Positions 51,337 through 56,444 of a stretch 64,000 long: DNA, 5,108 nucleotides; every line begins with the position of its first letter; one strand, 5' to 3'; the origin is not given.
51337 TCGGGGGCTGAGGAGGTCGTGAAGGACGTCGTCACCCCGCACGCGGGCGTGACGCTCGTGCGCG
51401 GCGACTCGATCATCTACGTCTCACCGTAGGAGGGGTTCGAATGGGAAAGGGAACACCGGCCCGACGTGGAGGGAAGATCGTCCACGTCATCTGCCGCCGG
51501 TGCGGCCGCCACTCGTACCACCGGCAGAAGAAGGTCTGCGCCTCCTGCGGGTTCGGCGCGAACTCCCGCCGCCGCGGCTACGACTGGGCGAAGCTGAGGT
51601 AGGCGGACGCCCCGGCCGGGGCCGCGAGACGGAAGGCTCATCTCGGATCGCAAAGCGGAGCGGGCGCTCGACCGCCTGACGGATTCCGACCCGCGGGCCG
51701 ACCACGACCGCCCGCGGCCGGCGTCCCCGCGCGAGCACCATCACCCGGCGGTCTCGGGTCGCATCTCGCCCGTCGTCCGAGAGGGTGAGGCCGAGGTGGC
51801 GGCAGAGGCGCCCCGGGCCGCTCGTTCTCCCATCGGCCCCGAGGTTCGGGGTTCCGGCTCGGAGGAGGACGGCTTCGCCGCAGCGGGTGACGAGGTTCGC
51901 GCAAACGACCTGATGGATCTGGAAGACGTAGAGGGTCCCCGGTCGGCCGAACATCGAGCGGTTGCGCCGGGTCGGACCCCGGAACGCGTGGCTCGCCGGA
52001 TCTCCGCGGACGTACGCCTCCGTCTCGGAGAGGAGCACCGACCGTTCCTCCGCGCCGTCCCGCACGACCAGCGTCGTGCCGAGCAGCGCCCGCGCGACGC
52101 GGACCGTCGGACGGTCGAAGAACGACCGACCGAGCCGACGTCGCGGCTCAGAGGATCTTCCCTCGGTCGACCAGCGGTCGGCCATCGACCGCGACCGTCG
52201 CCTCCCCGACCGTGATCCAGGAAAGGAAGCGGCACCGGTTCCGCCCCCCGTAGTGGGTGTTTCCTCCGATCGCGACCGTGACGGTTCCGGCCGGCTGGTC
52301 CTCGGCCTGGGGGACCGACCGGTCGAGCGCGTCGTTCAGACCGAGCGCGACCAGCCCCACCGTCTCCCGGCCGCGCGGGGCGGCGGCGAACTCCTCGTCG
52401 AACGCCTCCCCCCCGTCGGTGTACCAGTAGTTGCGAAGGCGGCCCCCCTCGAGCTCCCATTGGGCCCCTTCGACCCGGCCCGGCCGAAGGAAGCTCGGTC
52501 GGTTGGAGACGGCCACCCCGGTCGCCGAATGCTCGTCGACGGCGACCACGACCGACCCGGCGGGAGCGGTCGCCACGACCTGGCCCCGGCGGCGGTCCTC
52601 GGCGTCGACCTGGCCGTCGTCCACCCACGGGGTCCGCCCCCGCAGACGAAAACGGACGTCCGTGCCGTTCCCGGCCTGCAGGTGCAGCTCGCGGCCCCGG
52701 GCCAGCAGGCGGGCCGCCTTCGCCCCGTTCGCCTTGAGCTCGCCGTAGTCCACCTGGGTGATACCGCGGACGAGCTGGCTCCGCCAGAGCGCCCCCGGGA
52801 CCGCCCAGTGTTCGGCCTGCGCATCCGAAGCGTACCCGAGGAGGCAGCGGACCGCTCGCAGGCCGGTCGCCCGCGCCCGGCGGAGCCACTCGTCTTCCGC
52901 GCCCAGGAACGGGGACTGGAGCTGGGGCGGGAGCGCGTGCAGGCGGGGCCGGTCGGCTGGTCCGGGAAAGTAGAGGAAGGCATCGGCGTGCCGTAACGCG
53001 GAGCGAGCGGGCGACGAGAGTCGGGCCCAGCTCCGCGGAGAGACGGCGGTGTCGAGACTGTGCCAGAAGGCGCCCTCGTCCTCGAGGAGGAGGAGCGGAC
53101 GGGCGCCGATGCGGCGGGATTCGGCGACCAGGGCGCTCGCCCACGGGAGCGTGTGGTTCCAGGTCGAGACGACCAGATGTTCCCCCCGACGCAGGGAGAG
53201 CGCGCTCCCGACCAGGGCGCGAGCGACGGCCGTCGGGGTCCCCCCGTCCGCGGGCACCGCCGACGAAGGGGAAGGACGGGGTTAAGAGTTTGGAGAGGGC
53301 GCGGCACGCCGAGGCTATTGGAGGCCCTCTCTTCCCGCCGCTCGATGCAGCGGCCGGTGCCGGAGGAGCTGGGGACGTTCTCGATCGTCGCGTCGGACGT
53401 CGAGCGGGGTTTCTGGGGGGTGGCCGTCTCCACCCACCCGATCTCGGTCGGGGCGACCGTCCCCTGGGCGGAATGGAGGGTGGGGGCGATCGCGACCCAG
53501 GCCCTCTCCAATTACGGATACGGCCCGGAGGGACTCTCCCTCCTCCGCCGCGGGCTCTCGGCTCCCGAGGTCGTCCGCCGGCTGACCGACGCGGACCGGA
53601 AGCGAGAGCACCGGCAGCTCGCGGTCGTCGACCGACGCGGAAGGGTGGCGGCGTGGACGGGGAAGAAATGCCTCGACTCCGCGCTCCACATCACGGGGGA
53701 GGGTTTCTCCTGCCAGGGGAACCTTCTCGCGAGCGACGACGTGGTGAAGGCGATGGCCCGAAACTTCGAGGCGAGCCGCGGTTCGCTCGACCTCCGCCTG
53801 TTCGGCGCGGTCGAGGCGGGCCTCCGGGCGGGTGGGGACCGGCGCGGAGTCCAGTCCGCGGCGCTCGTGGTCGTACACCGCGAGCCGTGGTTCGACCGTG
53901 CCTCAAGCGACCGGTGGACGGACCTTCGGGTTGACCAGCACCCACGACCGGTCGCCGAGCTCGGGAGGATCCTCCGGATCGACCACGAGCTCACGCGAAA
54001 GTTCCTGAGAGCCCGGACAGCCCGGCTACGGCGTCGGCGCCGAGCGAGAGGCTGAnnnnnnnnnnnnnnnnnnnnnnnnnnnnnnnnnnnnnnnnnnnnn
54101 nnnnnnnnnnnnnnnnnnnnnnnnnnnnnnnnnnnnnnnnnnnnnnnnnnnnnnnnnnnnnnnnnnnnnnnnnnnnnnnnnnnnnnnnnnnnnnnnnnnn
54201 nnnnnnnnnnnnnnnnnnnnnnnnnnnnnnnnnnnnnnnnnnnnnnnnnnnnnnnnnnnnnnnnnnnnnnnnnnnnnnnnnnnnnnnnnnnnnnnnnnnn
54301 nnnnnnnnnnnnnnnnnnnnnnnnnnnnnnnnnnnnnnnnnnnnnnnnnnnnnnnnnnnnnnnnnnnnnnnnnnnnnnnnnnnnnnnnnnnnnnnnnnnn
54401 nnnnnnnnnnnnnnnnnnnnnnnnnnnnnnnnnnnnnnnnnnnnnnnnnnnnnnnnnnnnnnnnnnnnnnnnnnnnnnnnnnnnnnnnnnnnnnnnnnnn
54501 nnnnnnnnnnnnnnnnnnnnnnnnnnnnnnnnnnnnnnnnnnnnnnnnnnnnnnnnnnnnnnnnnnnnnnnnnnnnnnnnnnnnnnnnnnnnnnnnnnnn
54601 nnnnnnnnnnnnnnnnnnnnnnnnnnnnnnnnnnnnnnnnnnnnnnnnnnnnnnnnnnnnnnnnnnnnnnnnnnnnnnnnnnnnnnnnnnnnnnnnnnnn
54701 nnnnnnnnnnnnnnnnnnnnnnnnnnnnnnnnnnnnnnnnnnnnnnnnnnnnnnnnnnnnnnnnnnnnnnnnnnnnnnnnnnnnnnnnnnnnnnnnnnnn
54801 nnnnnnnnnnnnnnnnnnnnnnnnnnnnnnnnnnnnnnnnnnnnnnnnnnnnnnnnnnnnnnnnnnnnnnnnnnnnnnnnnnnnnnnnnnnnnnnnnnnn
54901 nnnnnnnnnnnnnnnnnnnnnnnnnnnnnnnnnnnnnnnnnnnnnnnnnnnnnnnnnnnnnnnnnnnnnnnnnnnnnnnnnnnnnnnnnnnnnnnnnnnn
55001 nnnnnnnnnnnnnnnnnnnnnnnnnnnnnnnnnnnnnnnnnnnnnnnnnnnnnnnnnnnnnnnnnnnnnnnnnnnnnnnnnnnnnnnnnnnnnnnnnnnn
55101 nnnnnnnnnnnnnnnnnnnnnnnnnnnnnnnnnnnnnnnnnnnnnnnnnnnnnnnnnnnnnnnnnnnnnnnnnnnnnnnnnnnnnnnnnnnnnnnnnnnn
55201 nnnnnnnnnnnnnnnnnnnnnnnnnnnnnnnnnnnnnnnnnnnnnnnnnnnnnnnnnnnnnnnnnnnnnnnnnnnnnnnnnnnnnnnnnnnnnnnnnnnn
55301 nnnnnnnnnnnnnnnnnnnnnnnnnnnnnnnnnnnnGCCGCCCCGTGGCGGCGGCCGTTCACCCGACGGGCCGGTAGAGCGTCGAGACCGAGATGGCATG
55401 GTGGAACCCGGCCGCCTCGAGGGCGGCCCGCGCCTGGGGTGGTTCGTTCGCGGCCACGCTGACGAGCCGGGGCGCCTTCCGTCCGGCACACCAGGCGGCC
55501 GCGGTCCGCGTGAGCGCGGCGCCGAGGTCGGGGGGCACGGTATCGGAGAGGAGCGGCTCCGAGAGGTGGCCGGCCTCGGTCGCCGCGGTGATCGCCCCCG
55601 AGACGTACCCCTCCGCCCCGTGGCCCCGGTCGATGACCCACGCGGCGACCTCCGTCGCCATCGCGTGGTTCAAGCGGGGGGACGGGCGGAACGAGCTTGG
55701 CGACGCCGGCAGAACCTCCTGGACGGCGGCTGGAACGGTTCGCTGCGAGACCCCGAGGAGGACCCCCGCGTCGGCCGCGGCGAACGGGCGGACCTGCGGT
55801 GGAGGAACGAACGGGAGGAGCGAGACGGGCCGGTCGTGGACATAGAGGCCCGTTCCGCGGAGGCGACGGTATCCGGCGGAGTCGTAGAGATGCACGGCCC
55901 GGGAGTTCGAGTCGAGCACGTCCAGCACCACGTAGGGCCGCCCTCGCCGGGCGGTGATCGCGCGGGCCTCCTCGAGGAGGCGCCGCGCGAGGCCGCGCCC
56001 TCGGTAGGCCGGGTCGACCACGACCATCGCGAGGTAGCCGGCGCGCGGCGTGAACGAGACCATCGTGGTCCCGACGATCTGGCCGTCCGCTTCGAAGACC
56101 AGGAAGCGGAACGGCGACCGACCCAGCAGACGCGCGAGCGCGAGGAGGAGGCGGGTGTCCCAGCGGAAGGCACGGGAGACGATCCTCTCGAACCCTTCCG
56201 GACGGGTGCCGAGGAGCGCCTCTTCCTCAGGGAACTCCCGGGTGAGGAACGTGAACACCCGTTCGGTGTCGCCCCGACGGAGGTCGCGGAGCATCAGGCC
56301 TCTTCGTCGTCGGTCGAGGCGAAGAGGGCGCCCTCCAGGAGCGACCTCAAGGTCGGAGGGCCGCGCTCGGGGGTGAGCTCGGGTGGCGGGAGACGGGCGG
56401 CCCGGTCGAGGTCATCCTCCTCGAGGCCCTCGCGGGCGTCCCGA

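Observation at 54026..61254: Tight six-gene operon: Walker-A-less RadA paralog, 69-aa ORF, divergent PolB, HEAT-repeat protein, double GNAT, unknown protein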

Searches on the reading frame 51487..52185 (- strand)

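Call 69: search_protein_families(library=pfam, proteins=[window:51487-52185:-], max_evalue=0.01)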
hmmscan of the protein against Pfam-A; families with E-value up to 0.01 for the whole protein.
window:51487-52185:- (232 aa): 1 family
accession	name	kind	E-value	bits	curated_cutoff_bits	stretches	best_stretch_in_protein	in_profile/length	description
PF02245.21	Pur_DNA_glyco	-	1.1e-42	145.9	27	1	21-184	1-181/181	Methylpurine-DNA glycosylase (MPG)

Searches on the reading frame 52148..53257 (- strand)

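Call 69: search_protein_families(library=pfam, proteins=[window:52148-53257:-], max_evalue=0.01)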
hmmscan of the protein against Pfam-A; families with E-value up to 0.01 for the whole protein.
window:52148-53257:- (369 aa): 1 family
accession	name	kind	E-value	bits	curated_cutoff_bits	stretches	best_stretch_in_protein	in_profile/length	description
PF02073.20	Peptidase_M29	-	9.6e-10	38.3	27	1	180-309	194-321/406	Thermophilic metalloprotease (M29)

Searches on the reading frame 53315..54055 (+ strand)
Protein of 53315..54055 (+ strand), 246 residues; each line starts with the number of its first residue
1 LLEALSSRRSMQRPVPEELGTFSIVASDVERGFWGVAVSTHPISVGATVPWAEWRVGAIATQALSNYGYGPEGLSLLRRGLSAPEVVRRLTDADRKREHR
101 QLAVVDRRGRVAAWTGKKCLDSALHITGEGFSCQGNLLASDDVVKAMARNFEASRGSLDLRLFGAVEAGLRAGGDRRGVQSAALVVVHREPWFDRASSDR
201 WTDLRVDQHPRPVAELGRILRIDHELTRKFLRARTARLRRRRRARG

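Call 14: search_protein_families(library=pfam, proteins=[window:53315-54055:+], max_evalue=0.01)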
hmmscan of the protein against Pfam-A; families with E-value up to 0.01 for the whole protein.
window:53315-54055:+ (246 aa): 1 family
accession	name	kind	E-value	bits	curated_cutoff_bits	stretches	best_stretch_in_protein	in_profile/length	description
PF06267.17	DUF1028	-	4.2e-71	239.2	26.2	1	21-216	1-193/193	Family of unknown function (DUF1028)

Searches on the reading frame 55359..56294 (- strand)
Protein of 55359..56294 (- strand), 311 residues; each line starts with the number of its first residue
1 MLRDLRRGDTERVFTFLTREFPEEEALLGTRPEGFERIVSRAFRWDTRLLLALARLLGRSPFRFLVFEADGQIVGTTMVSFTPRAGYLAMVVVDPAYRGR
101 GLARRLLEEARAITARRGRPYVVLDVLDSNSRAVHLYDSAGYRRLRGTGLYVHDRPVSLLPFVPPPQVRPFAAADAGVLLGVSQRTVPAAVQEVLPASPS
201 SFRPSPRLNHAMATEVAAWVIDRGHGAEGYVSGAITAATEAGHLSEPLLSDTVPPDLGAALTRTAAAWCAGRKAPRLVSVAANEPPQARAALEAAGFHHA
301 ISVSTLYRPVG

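Call 3: search_protein_families(library=pfam, proteins=[window:55359-56294:-], max_evalue=0.1)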
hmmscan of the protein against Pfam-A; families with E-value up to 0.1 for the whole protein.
window:55359-56294:- (311 aa): 10 families
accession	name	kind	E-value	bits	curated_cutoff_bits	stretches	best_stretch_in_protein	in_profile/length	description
PF00583.31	Acetyltransf_1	-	3.9e-18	66.3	20.7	1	45-142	16-116/116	Acetyltransferase (GNAT) family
PF13508.13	Acetyltransf_7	-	1.4e-15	57.9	27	1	63-143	4-83/84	Acetyltransferase (GNAT) domain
PF13673.13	Acetyltransf_10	-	1.8e-11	44.6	23.6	1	60-145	29-110/128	Acetyltransferase (GNAT) domain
PF08445.16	FR47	-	9.8e-08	32.3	22.1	1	81-145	17-80/86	FR47-like protein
PF13527.13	Acetyltransf_9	-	4e-07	30.5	25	1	54-143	35-125/127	Acetyltransferase (GNAT) domain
PF13302.13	Acetyltransf_3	-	5.5e-06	27.6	25.4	1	2-142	4-137/138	Acetyltransferase (GNAT) domain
PF13480.13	Acetyltransf_6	-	0.0023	18.5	22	1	42-121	49-131/143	Acetyltransferase (GNAT) domain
PF14542.12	Acetyltransf_CG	-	0.0083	16.7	30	1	90-112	29-51/80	GCN5-related N-acetyl-transferase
PF17013.11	Acetyltransf_15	-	0.042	13.7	35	1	91-111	78-98/210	Putative acetyl-transferase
PF13523.12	Acetyltransf_8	-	0.046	13.8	27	0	91-145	85-140/145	Acetyltransferase (GNAT) domain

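Call 4: search_protein_families(library=ncbifam, proteins=[window:55359-56294:-], max_evalue=0.1)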
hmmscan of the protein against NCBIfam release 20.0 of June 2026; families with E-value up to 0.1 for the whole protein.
window:55359-56294:- (311 aa): 27 families (the best 25 are shown)
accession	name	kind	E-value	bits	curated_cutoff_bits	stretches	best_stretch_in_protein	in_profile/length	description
TIGR01575.1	rimI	equivalog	6.3e-16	58.7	86.4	1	38-146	8-116/132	ribosomal protein S18-alanine N-acetyltransferase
NF002959.0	PRK03624.1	equivalog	2.2e-14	53.4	124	1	57-144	44-131/147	GNAT family acetyltransferase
NF000487.1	stat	exception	9.6e-07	28.5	420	1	64-142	81-161/189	streptothricin N-acetyltransferase STAT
NF007025.1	PRK09491.1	equivalog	3.7e-06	27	173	1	67-143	44-120/145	ribosomal protein S18-alanine N-acetyltransferase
NF040503.1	resist_ArsN1a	equivalog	4.3e-06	26.5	170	1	61-145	46-136/159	arsinothricin resistance N-acetyltransferase ArsN1 family A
TIGR03448.1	mycothiol_MshD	equivalog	1.1e-05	25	163.1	1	69-145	208-288/294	mycothiol synthase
NF049894.1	CG3035_N_ac_Glu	equivalog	0.00018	20.9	280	1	88-143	235-290/300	N-acetylglutamate synthase, CG3035 family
NF040501.1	resist_ArsN2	equivalog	0.00022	20.8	125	1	63-119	25-82/133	arsenic resistance N-acetyltransferase ArsN2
NF007807.0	PRK10514.1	equivalog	0.00036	20.5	134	1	86-145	71-125/147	acetyltransferase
NF000497.1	AAC_6p_Iak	exception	0.0011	19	325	0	85-121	79-115/153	aminoglycoside N-acetyltransferase AAC(6')-Iak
NF007853.0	PRK10562.1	equivalog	0.0014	18.8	125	1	66-143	52-121/146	N-acetyltransferase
NF041716.1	HxA_phane_GNAT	equivalog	0.0022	17.9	250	1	64-151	55-149/152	cyclophane-containing RiPP N-acetyltransferase HaaN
NF033083.0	AAC_3_I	equivalog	0.0036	17.5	200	1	54-143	40-135/145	AAC(3)-I family aminoglycoside N-acetyltransferase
NF053587.1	SpmdActasePaiA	equivalog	0.0038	17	250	1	93-147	98-152/172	spermidine/spermine N(1)-acetyltransferase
NF003641.0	PRK05279.1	equivalog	0.0044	15.9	344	1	63-117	335-391/441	amino-acid N-acetyltransferase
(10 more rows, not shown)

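Call 61: search_solved_structures(query=A5, max_evalue=1, show_alignments=2)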
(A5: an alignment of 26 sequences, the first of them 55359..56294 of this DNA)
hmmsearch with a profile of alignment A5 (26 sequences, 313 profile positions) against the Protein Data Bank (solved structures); distinct sequences matched with E-value up to 1: 203 (the best 60 are shown).
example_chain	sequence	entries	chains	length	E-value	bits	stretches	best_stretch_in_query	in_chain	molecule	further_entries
6wqb_A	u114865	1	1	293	4.1e-13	52.3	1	49-157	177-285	N-terminal acetyltransferase, GNAT family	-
6wqc_A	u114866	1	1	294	4.2e-13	52.3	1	49-157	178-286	N-terminal acetyltransferase, GNAT family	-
2pdo_A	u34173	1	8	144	4.2e-11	45.7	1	51-144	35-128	Acetyltransferase ypeA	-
9mto_A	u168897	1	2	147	4.3e-11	45.6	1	59-148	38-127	[Ribosomal protein bS18]-alanine N-acetyltransferase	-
7ypu_A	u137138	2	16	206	7.5e-11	44.9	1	67-145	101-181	Acetyltransferase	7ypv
4qus_A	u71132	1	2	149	1.2e-10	44.2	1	51-144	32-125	Acetyltransferase YpeA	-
5isv_A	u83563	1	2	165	1.3e-10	44.1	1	65-146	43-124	Ribosomal-protein-alanine acetyltransferase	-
4qvt_A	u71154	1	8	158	1.4e-10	44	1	51-144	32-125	Acetyltransferase YpeA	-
6zmp_A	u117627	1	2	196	8.8e-10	41.4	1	84-179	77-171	N-terminal acetyltransferase-like protein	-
7wx5_A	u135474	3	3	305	1e-09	41.1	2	78-143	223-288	N-acetyltransferase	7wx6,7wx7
2cnm_A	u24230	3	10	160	2.2e-09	40.1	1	68-148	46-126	MODIFICATION OF 30S RIBOSOMAL SUBUNIT PROTEIN S18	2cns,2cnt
1on0_A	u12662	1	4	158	2.8e-09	39.7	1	86-144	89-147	YycN protein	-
7stx_A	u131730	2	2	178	3.2e-09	39.5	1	84-177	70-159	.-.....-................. 20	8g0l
6yga_A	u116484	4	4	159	3.6e-09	39.3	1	85-150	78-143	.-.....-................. 30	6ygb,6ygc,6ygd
6vp9_A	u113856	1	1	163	3.8e-09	39.3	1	84-159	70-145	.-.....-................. 20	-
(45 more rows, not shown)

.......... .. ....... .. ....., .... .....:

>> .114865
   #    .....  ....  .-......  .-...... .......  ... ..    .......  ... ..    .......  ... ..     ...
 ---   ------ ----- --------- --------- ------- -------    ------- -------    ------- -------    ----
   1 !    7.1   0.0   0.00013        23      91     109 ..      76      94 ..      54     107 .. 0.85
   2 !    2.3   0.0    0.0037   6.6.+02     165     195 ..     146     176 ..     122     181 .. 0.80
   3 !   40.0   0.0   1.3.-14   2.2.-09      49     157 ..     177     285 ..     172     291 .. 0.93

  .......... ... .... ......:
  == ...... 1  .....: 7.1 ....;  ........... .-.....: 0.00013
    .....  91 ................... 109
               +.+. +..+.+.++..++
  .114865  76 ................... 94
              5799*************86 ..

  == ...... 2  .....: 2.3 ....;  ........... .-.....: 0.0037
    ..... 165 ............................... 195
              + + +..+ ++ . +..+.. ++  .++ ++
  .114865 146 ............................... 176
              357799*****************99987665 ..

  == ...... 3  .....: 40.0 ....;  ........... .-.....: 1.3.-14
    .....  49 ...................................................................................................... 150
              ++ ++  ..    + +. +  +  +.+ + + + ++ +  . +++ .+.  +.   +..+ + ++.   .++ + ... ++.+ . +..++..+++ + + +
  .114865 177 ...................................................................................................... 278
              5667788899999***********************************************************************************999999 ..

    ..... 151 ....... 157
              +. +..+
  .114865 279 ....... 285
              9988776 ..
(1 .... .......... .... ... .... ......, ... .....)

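Call 62: find_homologous_proteins(query=window:55359-56294:-, max_evalue=0.001)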
Query window:55359-56294:- (311 aa): 164 proteins with E <= 0.001 among 8000 candidates; the best 120 are listed.
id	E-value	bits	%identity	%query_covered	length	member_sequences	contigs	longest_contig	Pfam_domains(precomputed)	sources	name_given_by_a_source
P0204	2.9e-198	676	100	100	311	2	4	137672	PF13673.14,PF13302.14,PF13508.14,PF08445.17,PF13527.14,PF00583.32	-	-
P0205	4.0e-125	435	66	99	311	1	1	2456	PF13673.14,PF13508.14,PF08445.17,PF00583.32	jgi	jgi:ribosomal protein S18 acetylase RimI-like enzyme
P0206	4.7e-120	419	62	100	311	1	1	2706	PF13673.14,PF13302.14,PF13508.14,PF08445.17,PF13527.14,PF00583.32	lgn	-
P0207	2.0e-118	413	61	100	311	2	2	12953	PF13673.14,PF13302.14,PF13508.14,PF08445.17,PF13527.14,PF00583.32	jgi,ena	-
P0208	4.0e-115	403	63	99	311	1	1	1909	PF13673.14,PF13508.14,PF08445.17,PF13527.14,PF00583.32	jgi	jgi:ribosomal protein S18 acetylase RimI-like enzyme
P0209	8.9e-104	365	47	100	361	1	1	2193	PF13673.14,PF18014.8,PF13302.14,PF13508.14,PF08445.17,PF13527.14,PF00583.32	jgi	jgi:ribosomal protein S18 acetylase RimI-like enzyme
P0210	7.5e-98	346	56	100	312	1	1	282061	PF13673.14,PF13302.14,PF13508.14,PF08445.17,PF13527.14,PF00583.32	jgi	jgi:ribosomal protein S18 acetylase RimI-like enzyme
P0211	1.4e-96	342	55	99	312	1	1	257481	PF13673.14,PF13302.14,PF13508.14,PF08445.17,PF13527.14,PF00583.32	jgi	jgi:ribosomal protein S18 acetylase RimI-like enzyme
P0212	1.1e-95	339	54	99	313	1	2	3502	PF13673.14,PF13302.14,PF13508.14,PF08445.17,PF13527.14,PF00583.32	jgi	jgi:ribosomal protein S18 acetylase RimI-like enzyme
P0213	6.1e-95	336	55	99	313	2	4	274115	PF13673.14,PF13508.14,PF08445.17,PF13527.14,PF00583.32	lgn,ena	-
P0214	7.4e-94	333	52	99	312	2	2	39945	PF13673.14,PF13302.14,PF13508.14,PF08445.17,PF13527.14,PF00583.32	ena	-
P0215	2.1e-93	331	45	100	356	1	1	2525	PF13673.14,PF13302.14,PF13508.14,PF08445.17,PF13527.14,PF00583.32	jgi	-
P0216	6.3e-93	330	53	100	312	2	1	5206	PF13673.14,PF13302.14,PF13508.14,PF08445.17,PF00583.32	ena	-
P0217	1.6e-92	328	55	99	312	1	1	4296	PF13673.14,PF13302.14,PF13508.14,PF08445.17,PF13527.14,PF00583.32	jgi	jgi:ribosomal protein S18 acetylase RimI-like enzyme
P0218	2.8e-92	328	53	99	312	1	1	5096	PF13673.14,PF13302.14,PF13508.14,PF08445.17,PF13527.14,PF00583.32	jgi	-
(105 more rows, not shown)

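Call 78: predict_structure(alignment_id=A6)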
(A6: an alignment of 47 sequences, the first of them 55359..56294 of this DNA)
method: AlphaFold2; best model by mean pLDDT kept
length: 311 residues; sequences in the alignment: 47
mean_pLDDT: 86.0   pTM: 0.83
mean pLDDT of the five models: 86.0, 85.6, 83.6, 83.4, 82.6
residues with pLDDT >= 90: 199; 70-90: 61; 50-70: 32; < 50: 19
segments of 3 or more residues with pLDDT < 50: 42-59
pLDDT, mean of each block of 10 residues (from residue 1): 81 69 62 53 43 43 86 89 89 89 95 95 91 93 95 96 97 96 95 92 74 87 97 87 94 97 98 94 94 97 94 85
secondary structure, 60 per line:
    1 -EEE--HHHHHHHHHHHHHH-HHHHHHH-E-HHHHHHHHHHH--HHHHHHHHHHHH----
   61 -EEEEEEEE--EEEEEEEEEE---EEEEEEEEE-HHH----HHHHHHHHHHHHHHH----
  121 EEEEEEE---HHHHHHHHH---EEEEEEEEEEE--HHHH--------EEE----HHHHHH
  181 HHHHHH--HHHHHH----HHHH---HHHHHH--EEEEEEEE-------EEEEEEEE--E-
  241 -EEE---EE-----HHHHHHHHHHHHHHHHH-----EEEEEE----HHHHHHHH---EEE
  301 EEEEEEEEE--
elements in order: E2-4 H7-20 H22-28 H32-42 H45-56 E62-69 E72-81 E85-93 H102-116 E121-127 H131-139 E143-153 H156-159 E168-170 H175-186 H189-194 H199-202 H206-211 E214-221 E229-236 E242-244 H255-271 E277-282 H287-294 E298-309

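Call 83: fold_search(model_id=the predicted structure, library=pdb)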
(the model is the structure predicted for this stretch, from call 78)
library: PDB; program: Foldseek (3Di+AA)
matches with E <= 10: 1509; with E <= 0.001: 890
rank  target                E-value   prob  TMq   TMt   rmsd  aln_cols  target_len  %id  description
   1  7wx7                  3.0e-15  1.00  0.56  0.61   5.1       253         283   17  complex of a legionella acetyltransferase VipF and COA/ACO (released 2023-02-22)
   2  2wpw_C                6.3e-15  1.00  0.66  0.63   6.1       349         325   15  Tandem GNAT protein from the clavulanic acid biosynthesis pathway (without AcCoA) (released 2009-12-29)
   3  2wpx_A                6.7e-15  1.00  0.68  0.66   5.7       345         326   15  Tandem GNAT protein from the clavulanic acid biosynthesis pathway (with AcCoA) (released 2009-12-29)
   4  6wqb                  1.1e-14  1.00  0.52  0.55   6.0       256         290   14  Crystal structure of VipF from Legionella hackeliae in complex with acetyl-CoA (released 2021-11-10)
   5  6wqc                  1.2e-14  1.00  0.51  0.53   5.8       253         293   15  Crystal structure of VipF from Legionella hackeliae in complex with CoA (released 2021-11-10)
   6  2wpw_B                1.3e-14  1.00  0.67  0.65   5.7       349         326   16  Tandem GNAT protein from the clavulanic acid biosynthesis pathway (without AcCoA) (released 2009-12-29)
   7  7wx5                  1.3e-14  1.00  0.59  0.63   6.5       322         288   14  a Legionella acetyltransferase effector VipF (released 2023-02-22)
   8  2wpw_A                1.3e-14  1.00  0.63  0.61   6.4       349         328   17  Tandem GNAT protein from the clavulanic acid biosynthesis pathway (without AcCoA) (released 2009-12-29)
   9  9en3                  6.2e-14  1.00  0.59  0.57   6.2       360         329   16  Crystal structure of Histidine acetyltransferase with L-histidine and S-ethyl-coenzyme A (released 2025-03-26)
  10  7wx6                  7.9e-14  1.00  0.50  0.57   5.5       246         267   17  A Legionella acetyltransferase VipF (released 2022-09-14)
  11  9emp                  8.4e-14  1.00  0.58  0.55   6.7       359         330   14  Crystal structure of Histidine acetyltransferase with N-myristoyl histidine and coenzyme A (released 2025-03-19)
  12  7q3a_A                1.5e-13  1.00  0.61  0.57   6.4       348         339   14  Crystal structure of MAB_4324 a tandem repeat GNAT from Mycobacterium abscessus (released 2022-05-04)
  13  9emd                  2.0e-13  1.00  0.59  0.57   6.6       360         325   16  Crystal structure of Histidine acetyltransferase with L-histidine and coenzyme A disulfide (released 2025-03-19)
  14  3tt2                  1.1e-12  1.00  0.58  0.57   9.0       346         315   16  Crystal Structure of GCN5-related N-Acetyltransferase from Sphaerobacter thermophilus (released 2011-10-05)
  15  7q3a_B                5.6e-12  1.00  0.64  0.59   6.0       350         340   14  Crystal structure of MAB_4324 a tandem repeat GNAT from Mycobacterium abscessus (released 2022-05-04)
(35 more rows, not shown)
